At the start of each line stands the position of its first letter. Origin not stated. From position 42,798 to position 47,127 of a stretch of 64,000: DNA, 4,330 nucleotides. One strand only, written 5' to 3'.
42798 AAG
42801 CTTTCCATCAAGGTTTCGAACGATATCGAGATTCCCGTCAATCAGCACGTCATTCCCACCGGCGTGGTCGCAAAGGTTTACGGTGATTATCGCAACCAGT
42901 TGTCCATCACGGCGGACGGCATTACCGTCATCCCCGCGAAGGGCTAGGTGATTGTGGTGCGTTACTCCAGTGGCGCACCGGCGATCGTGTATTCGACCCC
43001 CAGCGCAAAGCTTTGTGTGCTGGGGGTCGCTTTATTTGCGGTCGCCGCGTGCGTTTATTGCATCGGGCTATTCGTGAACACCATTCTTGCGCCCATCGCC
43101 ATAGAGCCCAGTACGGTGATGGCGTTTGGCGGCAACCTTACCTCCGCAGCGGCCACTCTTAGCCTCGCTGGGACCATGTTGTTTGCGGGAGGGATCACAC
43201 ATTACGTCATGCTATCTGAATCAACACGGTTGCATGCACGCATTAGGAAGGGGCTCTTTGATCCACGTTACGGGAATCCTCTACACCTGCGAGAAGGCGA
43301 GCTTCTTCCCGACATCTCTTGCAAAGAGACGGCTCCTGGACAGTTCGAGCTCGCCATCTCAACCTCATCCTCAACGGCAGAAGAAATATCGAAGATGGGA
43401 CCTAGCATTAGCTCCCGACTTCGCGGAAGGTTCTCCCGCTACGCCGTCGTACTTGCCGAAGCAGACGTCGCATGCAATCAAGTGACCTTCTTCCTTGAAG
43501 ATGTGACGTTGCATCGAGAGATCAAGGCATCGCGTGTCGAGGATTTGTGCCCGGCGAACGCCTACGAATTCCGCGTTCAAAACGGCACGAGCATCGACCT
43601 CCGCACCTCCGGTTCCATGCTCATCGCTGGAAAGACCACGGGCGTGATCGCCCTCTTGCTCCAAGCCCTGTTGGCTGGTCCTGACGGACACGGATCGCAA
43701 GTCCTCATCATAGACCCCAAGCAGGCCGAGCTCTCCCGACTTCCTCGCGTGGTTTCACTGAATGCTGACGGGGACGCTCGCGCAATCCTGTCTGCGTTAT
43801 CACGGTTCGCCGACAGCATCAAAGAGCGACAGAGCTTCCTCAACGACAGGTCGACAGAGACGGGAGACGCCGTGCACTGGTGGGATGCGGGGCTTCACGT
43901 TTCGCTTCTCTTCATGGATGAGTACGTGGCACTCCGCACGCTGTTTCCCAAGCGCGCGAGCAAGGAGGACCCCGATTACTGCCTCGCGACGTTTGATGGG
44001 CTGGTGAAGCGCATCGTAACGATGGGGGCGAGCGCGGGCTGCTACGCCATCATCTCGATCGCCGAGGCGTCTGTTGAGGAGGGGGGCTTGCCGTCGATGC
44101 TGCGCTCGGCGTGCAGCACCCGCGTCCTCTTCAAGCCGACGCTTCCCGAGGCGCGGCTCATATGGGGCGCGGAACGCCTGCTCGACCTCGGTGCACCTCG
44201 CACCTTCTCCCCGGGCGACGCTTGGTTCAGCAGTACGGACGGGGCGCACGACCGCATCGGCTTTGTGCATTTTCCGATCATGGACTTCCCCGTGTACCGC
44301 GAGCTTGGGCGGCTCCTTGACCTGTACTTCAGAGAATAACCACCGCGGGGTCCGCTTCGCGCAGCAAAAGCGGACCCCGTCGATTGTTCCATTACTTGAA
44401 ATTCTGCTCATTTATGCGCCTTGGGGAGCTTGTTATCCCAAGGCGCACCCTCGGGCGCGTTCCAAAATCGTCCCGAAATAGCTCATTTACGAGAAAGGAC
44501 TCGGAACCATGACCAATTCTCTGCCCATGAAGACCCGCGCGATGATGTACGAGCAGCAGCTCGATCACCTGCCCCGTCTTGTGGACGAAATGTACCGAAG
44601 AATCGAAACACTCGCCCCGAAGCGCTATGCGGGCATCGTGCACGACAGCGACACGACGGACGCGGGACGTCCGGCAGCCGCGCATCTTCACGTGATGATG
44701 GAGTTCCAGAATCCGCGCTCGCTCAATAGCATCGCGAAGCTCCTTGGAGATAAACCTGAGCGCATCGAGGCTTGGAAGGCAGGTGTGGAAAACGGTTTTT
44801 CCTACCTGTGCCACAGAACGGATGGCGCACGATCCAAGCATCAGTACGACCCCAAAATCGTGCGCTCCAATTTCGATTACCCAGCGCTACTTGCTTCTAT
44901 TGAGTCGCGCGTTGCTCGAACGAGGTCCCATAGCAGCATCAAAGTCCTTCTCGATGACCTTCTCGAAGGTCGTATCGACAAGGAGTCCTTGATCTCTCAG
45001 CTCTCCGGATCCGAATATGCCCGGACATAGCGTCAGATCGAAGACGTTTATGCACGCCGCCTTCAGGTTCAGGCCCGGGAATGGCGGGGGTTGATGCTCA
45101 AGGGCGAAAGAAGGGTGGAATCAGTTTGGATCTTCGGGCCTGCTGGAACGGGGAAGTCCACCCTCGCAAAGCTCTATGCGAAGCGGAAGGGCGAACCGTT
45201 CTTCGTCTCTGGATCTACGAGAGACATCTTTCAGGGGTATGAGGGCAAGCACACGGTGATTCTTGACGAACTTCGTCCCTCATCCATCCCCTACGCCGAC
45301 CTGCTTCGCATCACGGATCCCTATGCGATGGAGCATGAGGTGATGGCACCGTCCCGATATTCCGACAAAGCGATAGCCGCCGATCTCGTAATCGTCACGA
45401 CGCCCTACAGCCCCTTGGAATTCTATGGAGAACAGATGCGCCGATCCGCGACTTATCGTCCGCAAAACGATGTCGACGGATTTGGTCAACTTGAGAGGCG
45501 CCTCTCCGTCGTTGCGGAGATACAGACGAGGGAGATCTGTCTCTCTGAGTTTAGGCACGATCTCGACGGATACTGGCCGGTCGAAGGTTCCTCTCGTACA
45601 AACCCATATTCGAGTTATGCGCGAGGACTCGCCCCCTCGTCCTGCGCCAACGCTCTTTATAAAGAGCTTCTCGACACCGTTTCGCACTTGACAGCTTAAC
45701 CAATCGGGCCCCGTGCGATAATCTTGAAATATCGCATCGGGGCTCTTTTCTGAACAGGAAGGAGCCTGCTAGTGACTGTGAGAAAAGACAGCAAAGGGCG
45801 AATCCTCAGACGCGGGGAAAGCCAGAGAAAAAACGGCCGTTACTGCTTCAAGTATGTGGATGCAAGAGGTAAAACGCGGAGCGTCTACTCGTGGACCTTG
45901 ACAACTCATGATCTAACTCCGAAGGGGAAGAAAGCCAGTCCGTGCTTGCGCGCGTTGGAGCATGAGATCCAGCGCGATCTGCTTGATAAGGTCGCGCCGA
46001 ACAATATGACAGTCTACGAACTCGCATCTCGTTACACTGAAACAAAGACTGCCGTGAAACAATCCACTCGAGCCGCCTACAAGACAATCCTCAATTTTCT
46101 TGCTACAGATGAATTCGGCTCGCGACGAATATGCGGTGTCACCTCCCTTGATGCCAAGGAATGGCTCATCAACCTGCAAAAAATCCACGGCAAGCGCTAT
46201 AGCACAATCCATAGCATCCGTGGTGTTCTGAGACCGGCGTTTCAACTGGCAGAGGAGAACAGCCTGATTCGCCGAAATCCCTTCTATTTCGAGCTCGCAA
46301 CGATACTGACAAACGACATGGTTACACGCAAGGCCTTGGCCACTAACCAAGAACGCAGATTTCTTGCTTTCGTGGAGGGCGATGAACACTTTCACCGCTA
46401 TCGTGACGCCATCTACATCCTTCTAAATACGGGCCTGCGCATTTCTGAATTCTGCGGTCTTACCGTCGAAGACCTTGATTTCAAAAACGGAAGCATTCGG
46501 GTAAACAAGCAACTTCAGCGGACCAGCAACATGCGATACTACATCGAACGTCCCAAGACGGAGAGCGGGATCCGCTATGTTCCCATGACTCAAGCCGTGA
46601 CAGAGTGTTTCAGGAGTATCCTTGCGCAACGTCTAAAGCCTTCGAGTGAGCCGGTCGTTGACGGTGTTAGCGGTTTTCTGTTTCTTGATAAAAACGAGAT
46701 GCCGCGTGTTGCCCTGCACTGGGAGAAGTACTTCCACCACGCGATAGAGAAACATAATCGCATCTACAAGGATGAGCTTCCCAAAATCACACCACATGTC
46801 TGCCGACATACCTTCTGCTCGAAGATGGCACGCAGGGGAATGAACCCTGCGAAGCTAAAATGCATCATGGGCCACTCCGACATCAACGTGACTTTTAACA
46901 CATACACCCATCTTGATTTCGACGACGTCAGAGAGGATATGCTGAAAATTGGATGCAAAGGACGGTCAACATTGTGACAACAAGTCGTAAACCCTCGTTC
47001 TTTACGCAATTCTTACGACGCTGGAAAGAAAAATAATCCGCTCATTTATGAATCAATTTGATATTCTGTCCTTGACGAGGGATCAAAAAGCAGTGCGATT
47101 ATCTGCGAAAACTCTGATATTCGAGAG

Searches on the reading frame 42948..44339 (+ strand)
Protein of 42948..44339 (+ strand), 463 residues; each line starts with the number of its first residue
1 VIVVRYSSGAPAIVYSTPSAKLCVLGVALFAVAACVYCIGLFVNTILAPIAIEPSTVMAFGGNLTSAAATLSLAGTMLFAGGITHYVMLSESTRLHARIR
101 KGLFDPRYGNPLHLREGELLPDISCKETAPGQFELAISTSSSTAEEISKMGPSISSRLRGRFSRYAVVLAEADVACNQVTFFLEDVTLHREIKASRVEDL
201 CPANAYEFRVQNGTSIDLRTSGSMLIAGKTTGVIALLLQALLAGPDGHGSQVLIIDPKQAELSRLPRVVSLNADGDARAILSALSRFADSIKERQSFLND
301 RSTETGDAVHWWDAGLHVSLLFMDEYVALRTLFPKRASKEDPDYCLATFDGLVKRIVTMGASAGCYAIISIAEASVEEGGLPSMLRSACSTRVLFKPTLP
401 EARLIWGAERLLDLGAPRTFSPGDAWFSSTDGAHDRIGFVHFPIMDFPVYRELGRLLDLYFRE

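Call 4: search_protein_families(library=pfam, proteins=[window:42948-44339:+], max_evalue=0.01)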
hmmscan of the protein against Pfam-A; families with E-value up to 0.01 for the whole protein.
window:42948-44339:+ (463 aa): 1 family
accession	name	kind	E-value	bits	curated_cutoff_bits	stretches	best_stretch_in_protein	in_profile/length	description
PF01580.24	FtsK_SpoIIIE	-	4.7e-05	23.4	24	1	227-307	50-132/221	FtsK/SpoIIIE family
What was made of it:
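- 42948..44339 (+): FtsK/TcpA-like candidate coupling protein (463 aa). Pfam FtsK_SpoIIIE scores 23.4 bits against a cut-off of 24, which is borderline (call 4).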

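Call 5: search_protein_families(library=ncbifam, proteins=[window:42948-44339:+], max_evalue=0.01)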
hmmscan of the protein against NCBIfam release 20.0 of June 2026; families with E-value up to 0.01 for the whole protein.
window:42948-44339:+ (463 aa): 0 families

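Call 63: search_protein_families(library=padloc, proteins=[window:42948-44339:+], max_evalue=0.001)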
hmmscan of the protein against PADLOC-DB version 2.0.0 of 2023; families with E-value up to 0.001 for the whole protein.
window:42948-44339:+ (463 aa): 0 families

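Call 77: search_protein_families(library=phrogs, proteins=[window:42948-44339:+], max_evalue=0.001)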
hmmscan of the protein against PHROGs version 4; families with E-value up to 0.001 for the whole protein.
window:42948-44339:+ (463 aa): 0 families

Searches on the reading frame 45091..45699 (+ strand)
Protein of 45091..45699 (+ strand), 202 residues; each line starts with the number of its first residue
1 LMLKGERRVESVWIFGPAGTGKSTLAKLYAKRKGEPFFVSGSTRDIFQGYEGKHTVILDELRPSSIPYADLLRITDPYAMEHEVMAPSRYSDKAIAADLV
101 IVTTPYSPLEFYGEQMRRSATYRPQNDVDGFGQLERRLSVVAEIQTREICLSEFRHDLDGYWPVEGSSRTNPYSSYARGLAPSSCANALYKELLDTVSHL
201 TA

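Call 4: search_protein_families(library=pfam, proteins=[window:45091-45699:+], max_evalue=0.01)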
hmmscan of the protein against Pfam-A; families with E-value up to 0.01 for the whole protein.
window:45091-45699:+ (202 aa): 7 families
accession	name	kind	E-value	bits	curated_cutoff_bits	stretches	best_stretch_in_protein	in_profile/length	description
PF00910.28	RNA_helicase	-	6e-09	36.8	21.5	1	12-104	1-103/105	RNA helicase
PF13191.12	AAA_16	-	0.00016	22.7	32.6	1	8-87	23-85/167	AAA ATPase domain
PF00004.35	AAA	-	0.0031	18.4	21.2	1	14-39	3-28/131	ATPase family associated with various cellular activities (AAA)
PF13479.12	AAA_24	-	0.0034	17.7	27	1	11-39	4-28/195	AAA domain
PF02224.24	Cytidylate_kin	-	0.0038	17.4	26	1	14-42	3-31/211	Cytidylate kinase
PF13401.12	AAA_22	-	0.0058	17.4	27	1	12-35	8-31/130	AAA domain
PF13521.12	AAA_28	-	0.0058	17.3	27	0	12-53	2-42/164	AAA domain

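Call 5: search_protein_families(library=ncbifam, proteins=[window:45091-45699:+], max_evalue=0.01)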
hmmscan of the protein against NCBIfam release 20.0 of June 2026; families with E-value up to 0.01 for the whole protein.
window:45091-45699:+ (202 aa): 0 families

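Call 63: search_protein_families(library=padloc, proteins=[window:45091-45699:+], max_evalue=0.001)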
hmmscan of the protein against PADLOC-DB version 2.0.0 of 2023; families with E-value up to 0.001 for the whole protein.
window:45091-45699:+ (202 aa): 1 family
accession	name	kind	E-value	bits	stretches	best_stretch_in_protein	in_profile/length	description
PDLC02911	VakA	-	0.00051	18.6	1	16-45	9-37/163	-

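Call 77: search_protein_families(library=phrogs, proteins=[window:45091-45699:+], max_evalue=0.001)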
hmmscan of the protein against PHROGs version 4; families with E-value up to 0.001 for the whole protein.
window:45091-45699:+ (202 aa): 1 family
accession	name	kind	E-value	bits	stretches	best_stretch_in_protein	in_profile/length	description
phrog_168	-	DNA, RNA and nucleotide metabolism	4.4e-05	24.3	1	7-47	40-82/314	clamp loader of DNA polymerase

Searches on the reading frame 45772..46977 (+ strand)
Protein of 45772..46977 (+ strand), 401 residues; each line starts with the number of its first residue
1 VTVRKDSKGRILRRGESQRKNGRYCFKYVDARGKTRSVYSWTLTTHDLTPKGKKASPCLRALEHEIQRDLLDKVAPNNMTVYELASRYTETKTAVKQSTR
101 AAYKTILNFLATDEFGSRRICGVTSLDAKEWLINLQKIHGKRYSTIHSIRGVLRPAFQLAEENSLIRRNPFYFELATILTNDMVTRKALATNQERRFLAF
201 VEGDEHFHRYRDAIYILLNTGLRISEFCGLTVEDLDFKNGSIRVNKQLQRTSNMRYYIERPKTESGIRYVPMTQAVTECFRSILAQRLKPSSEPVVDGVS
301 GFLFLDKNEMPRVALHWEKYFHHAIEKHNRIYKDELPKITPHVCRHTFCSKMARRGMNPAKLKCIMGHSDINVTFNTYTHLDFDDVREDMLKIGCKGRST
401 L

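Call 4: search_protein_families(library=pfam, proteins=[window:45772-46977:+], max_evalue=0.01)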
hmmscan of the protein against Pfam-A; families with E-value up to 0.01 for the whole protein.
window:45772-46977:+ (401 aa): 2 families
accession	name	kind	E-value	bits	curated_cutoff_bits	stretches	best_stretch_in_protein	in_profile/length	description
PF00589.27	Phage_integrase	-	6.2e-32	111.2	27.1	1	189-383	3-170/172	Phage integrase family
PF02920.21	Integrase_DNA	-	7.3e-28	96.8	27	1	3-70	4-70/70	DNA binding domain of tn916 integrase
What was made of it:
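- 45772..46977 (+): Tn916-type tyrosine integrase (401 aa). Pfam Integrase_DNA (96.8 bits) and Phage_integrase (111.2 bits) (call 4).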

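Call 5: search_protein_families(library=ncbifam, proteins=[window:45772-46977:+], max_evalue=0.01)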
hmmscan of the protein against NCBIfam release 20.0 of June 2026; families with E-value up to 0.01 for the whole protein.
window:45772-46977:+ (401 aa): 11 families
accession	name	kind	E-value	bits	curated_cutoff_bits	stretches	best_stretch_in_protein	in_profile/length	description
NF040815.2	recomb_XerA_Arch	equivalog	4.6e-28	98.5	220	1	95-388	12-261/263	site-specific tyrosine recombinase/integron integrase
TIGR02224.1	recomb_XerC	equivalog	3.1e-20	72.7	335.15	2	268-388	172-284/295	tyrosine recombinase XerC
TIGR02225.1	recomb_XerD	equivalog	7.3e-18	64.9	329.6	1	90-387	8-280/290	site-specific tyrosine recombinase XerD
NF001399.0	PRK00283.1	subfamily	9.4e-15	54.6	279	1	94-388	21-290/300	tyrosine recombinase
NF003462.0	PRK05084.1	equivalog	1.2e-11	43.9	267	2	326-391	293-354/360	tyrosine recombinase XerS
TIGR02249.1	integrase_gron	subfamily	6.8e-10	38.8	265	2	338-381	258-300/315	integron integrase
NF011946.0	PRK15417.1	equivalog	1.2e-09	37.8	435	2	190-246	118-169/337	integron integrase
NF002331.0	PRK01287.1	subfamily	6.7e-06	25.3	371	0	323-383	259-314/365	site-specific tyrosine recombinase XerC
NF007371.0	PRK09871.1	subfamily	5.5e-05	22.8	222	0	211-246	27-64/198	tyrosine-type DNA invertase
NF040693.1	recomb_GmtY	equivalog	5.9e-05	22.5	340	1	301-390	351-441/441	gamma-mobile-trio recombinase GmtY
NF007370.0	PRK09870.1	subfamily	7.9e-05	22.4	221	1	182-374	6-173/200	tyrosine-type DNA invertase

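Call 77: search_protein_families(library=phrogs, proteins=[window:45772-46977:+], max_evalue=0.001)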
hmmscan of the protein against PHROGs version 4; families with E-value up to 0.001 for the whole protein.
window:45772-46977:+ (401 aa): 5 families
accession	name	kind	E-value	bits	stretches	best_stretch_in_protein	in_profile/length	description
phrog_1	-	integration and excision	4.2e-60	205.6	1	17-392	117-446/611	integrase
phrog_216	-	integration and excision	2.5e-30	106.6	1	148-393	17-236/301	integrase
phrog_7685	-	integration and excision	2e-10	41.7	1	327-382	166-224/240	integrase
phrog_7269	-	integration and excision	7e-07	30.1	1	330-397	19-85/89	integrase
phrog_23271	-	unknown function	0.00017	22.5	1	338-374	8-44/67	-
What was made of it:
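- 45772..46977 (+): PHROG 1 integrase, E = 4e-60 (call 77).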
